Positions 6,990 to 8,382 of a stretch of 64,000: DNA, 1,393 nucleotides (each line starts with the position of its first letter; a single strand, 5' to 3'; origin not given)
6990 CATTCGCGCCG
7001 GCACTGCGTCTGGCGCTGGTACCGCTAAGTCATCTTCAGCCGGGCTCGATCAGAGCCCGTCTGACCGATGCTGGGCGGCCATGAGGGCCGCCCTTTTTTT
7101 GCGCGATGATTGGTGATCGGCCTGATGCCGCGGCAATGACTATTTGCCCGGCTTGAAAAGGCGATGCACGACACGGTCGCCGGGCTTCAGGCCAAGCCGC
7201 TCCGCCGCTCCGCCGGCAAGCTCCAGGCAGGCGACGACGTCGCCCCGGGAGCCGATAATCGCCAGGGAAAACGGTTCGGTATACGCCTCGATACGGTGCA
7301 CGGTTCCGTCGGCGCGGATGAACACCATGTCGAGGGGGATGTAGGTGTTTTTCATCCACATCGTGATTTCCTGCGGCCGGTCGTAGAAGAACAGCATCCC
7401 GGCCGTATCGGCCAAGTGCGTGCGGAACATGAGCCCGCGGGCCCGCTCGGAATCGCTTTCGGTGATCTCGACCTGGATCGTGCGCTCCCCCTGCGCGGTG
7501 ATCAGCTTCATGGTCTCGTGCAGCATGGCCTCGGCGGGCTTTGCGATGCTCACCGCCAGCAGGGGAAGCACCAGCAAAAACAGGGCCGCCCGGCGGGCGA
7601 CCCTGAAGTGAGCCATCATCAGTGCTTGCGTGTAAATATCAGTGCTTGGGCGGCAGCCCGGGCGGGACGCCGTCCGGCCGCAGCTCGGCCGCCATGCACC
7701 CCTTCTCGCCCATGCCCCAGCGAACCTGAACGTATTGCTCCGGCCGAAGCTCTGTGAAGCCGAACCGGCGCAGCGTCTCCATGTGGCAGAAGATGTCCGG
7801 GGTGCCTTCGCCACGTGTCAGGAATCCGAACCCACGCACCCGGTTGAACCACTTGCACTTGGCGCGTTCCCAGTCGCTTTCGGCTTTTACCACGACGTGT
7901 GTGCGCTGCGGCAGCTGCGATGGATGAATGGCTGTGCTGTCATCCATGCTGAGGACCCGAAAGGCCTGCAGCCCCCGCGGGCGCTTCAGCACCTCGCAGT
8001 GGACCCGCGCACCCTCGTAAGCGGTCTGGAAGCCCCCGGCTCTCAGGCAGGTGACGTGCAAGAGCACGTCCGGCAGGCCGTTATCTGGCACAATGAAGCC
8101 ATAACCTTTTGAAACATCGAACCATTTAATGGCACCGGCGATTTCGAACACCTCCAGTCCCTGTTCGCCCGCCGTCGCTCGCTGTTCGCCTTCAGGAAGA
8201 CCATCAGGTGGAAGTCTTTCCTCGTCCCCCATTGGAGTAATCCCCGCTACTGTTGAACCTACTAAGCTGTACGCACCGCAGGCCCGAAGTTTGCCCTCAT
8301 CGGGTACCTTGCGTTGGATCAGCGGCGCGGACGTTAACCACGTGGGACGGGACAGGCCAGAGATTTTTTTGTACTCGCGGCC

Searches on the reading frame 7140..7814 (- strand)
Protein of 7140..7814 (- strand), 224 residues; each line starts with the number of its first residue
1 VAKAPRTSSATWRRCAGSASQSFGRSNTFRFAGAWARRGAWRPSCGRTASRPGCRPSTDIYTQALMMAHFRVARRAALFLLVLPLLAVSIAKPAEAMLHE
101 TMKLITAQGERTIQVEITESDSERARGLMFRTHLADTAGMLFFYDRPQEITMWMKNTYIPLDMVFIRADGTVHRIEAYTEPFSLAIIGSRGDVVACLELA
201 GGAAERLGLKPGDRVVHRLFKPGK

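Call 41: search_protein_families(library=pfam, proteins=[window:7140-7814:-])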
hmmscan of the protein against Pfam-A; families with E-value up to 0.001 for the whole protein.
window:7140-7814:- (224 aa): 1 family
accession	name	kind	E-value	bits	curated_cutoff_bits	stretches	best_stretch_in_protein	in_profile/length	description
PF02643.20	DUF192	-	5.5e-32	110.2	27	1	113-216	1-95/96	Uncharacterized ACR, COG1430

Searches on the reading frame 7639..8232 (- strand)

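Call 41: search_protein_families(library=pfam, proteins=[window:7639-8232:-])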
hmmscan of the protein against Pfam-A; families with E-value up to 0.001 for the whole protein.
window:7639-8232:- (197 aa): 2 families
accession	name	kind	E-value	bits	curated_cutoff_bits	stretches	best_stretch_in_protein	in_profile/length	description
PF00313.28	CSD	-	8.5e-29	99.7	27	2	33-94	3-64/66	'Cold-shock' DNA-binding domain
PF08206.17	OB_RNB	-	0.00019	21.5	24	0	41-59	7-25/58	Ribonuclease B OB domain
